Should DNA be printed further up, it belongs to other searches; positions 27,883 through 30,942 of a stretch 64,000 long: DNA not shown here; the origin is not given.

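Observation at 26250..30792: Uncharacterised chaperone-usher-like fibre operon built on a DUF4402-type subunit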

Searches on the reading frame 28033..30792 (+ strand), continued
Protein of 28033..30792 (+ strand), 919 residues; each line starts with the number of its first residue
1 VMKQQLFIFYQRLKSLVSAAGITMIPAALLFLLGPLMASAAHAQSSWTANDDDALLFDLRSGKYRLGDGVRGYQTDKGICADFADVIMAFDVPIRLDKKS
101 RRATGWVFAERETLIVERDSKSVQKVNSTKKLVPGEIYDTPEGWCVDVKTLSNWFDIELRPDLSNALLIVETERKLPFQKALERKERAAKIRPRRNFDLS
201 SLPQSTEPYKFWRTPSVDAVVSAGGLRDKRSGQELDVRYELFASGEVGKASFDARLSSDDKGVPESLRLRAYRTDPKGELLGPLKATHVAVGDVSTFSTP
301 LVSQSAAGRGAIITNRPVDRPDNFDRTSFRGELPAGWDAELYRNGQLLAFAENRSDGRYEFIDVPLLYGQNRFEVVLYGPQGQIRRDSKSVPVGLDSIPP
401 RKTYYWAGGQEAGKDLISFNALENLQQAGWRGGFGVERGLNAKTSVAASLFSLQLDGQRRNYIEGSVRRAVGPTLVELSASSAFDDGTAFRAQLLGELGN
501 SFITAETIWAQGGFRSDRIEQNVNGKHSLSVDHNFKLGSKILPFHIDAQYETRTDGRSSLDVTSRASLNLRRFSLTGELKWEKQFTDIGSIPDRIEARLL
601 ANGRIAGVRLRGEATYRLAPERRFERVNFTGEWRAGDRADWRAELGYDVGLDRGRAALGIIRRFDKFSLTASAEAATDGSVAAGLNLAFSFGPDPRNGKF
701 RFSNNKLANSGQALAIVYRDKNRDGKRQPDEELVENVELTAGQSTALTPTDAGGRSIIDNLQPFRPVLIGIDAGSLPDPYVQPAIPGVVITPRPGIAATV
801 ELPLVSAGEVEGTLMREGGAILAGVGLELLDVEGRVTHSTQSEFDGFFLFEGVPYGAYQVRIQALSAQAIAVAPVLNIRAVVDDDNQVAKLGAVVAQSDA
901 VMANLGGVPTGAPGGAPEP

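Call 74: get_annotated_region(hit=H3, flank=5000)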
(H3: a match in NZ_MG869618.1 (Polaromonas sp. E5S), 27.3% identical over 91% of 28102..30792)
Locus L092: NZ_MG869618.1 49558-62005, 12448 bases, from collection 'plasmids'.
description: Polaromonas sp. E5S plasmid pE5SP1, complete sequence
organism: Polaromonas sp. E5S (NCBI taxid 1840267)
taxonomy: Bacteria; Pseudomonadota; Betaproteobacteria; Burkholderiales; Comamonadaceae; Polaromonas; Polaromonas sp. E5S
host: -; source: Ecology Glacier, King George Island, Antarctica, cryoconite; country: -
typing (MOB-suite, as given by PLSDB): non-mobilizable
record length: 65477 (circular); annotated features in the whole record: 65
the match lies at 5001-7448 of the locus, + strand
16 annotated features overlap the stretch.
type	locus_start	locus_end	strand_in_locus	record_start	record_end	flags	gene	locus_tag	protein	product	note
CDS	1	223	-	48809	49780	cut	-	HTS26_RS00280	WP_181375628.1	hypothetical protein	-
CDS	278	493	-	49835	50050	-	-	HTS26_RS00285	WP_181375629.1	hypothetical protein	-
CDS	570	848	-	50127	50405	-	-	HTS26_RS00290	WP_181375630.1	BrnA antitoxin family protein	-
CDS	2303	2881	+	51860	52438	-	-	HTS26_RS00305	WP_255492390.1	DUF4402 domain-containing protein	-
CDS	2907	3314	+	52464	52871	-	-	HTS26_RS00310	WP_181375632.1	hypothetical protein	-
CDS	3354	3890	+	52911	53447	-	-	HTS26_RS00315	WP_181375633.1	DUF4402 domain-containing protein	-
CDS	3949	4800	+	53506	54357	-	-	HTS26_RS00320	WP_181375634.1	molecular chaperone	-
CDS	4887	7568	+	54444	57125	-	-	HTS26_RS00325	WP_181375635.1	carboxypeptidase-like regulatory domain-containing protein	-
CDS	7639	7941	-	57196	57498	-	-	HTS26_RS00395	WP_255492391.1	SDR family oxidoreductase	-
CDS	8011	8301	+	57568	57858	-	-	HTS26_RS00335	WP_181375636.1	transposase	-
CDS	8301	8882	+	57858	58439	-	-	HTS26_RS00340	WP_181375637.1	TonB-dependent receptor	-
CDS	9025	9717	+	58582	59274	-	-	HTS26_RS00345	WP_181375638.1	IS6 family transposase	-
CDS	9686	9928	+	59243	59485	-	-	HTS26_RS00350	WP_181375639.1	hypothetical protein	-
CDS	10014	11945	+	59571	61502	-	-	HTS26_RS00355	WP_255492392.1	tyrosine-type recombinase/integrase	GO:0015074 - DNA integration [Evidence IEA]; GO:0006310 - DNA recombination [Evidence IEA]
CDS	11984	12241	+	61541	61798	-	-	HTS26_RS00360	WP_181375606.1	Arc family DNA-binding protein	-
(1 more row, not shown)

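Call 75: get_annotated_region(hit=H6, flank=5000)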
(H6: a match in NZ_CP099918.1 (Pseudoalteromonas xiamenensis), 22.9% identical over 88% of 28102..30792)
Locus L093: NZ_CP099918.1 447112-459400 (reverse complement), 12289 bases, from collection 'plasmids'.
description: Pseudoalteromonas xiamenensis strain PSDB plasmid unnamed
organism: Pseudoalteromonas xiamenensis (NCBI taxid 882626)
taxonomy: Bacteria; Pseudomonadota; Gammaproteobacteria; Alteromonadales; Pseudoalteromonadaceae; Pseudoalteromonas; Pseudoalteromonas xiamenensis
host: -; source: Anadara tuberculosa; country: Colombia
typing (MOB-suite, as given by PLSDB): non-mobilizable
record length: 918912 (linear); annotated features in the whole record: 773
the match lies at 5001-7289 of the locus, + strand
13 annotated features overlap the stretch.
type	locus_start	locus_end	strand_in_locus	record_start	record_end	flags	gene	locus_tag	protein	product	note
CDS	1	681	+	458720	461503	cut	-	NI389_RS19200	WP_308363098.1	TonB-dependent receptor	GO:0006810 - transport [Evidence IEA]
CDS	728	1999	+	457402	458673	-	-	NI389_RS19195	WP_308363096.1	metallophosphoesterase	-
CDS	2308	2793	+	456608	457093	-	-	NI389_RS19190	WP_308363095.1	SPOR domain-containing protein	-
CDS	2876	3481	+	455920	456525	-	-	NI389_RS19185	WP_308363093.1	DUF4402 domain-containing protein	-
CDS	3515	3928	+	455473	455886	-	-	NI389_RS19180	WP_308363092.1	DUF4402 domain-containing protein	-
CDS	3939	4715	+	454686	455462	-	-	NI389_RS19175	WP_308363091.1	hypothetical protein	-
CDS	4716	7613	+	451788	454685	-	-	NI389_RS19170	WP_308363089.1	carboxypeptidase regulatory-like domain-containing protein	-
CDS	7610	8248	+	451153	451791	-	-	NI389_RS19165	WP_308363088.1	SPOR domain-containing protein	-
CDS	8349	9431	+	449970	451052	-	-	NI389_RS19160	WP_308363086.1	tetratricopeptide repeat protein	-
CDS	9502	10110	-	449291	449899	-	-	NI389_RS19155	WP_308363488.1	glutathione S-transferase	-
CDS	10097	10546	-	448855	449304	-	-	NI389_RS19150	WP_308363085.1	VOC family protein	-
CDS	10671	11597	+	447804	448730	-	-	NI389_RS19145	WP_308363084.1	LysR family transcriptional regulator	-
CDS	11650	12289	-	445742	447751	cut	-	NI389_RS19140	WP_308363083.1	bifunctional 2',3'-cyclic-nucleotide 2'-phosphodiesterase/3'-nucleotidase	GO:0009166 - nucleotide catabolic process [Evidence IEA]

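Call 77: search_protein_families(library=pfam, proteins=[L092:4887-7568:+, L093:4716-7613:+, L092:3949-4800:+, L093:3939-4715:+, L092:2907-3314:+, L092:2303-2881:+, L093:2876-3481:+], max_evalue=0.1)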
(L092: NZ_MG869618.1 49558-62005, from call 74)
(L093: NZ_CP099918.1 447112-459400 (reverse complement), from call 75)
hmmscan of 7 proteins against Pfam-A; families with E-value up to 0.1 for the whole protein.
L092:4887-7568:+ (893 aa): 2 families
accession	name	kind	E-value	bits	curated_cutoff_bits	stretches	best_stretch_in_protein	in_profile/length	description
PF17210.9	SdrD_B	-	4e-08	33.9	29.7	1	809-855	19-65/112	SdrD B-like domain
PF13620.12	CarboxypepD_reg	-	1.4e-06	29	32.3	1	811-855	11-55/82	Carboxypeptidase regulatory-like domain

L093:4716-7613:+ (965 aa): 5 families
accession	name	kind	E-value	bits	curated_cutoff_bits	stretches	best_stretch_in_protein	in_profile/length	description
PF17210.9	SdrD_B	-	2.9e-11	44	29.7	1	804-849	21-66/112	SdrD B-like domain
PF13620.12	CarboxypepD_reg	-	3.9e-11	43.6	32.3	1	794-853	2-60/82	Carboxypeptidase regulatory-like domain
PF11974.14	bMG3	-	0.0085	16.5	34.9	1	803-838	24-59/103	Bacterial alpha-2-macroglobulin MG3 domain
PF17802.7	SpaA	-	0.017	15.7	23.1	0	799-844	8-55/91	Prealbumin-like fold domain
PF13715.12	CarbopepD_reg_2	-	0.032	14.7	32.2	0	794-850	1-53/88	CarboxypepD_reg-like domain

L092:3949-4800:+ (283 aa): 3 families
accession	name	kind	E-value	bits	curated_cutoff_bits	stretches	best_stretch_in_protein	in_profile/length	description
PF06280.18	fn3_5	-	0.00094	20.3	27.6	1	41-121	7-86/112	Fn3-like domain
PF11614.14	FixG_C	-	0.0041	17.7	25.6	1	46-140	21-108/119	IG-like fold at C-terminal of FixG, putative oxidoreductase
PF00345.26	PapD_N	-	0.018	15.4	23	0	30-114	2-75/126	Pili and flagellar-assembly chaperone, PapD N-terminal domain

L093:3939-4715:+ (258 aa): 3 families
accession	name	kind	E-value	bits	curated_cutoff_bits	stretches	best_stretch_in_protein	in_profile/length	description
PF00345.26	PapD_N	-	7e-05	23.2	23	1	23-152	2-121/126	Pili and flagellar-assembly chaperone, PapD N-terminal domain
PF06280.18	fn3_5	-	0.0051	17.9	27.6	1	37-112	10-86/112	Fn3-like domain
PF24816.2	Ig_CFAP65__9th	-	0.054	13.9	24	0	31-103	65-141/170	Cilia- and flagella-associated protein 65-like, Ig-like domain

L092:2907-3314:+ (135 aa): 0 families

L092:2303-2881:+ (192 aa): 1 family
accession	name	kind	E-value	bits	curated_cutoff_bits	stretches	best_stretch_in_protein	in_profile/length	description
PF14352.11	DUF4402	-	1e-21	78.3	25.2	1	55-191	1-129/129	Domain of unknown function (DUF4402)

L093:2876-3481:+ (201 aa): 1 family
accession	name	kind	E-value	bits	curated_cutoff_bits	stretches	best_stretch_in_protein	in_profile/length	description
PF14352.11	DUF4402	-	7.1e-10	40.1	25.2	1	41-200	3-129/129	Domain of unknown function (DUF4402)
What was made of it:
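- On Chaperone-usher pathway (generic): There is none in the Polaromonas or Pseudoalteromonas homologues (call 77).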
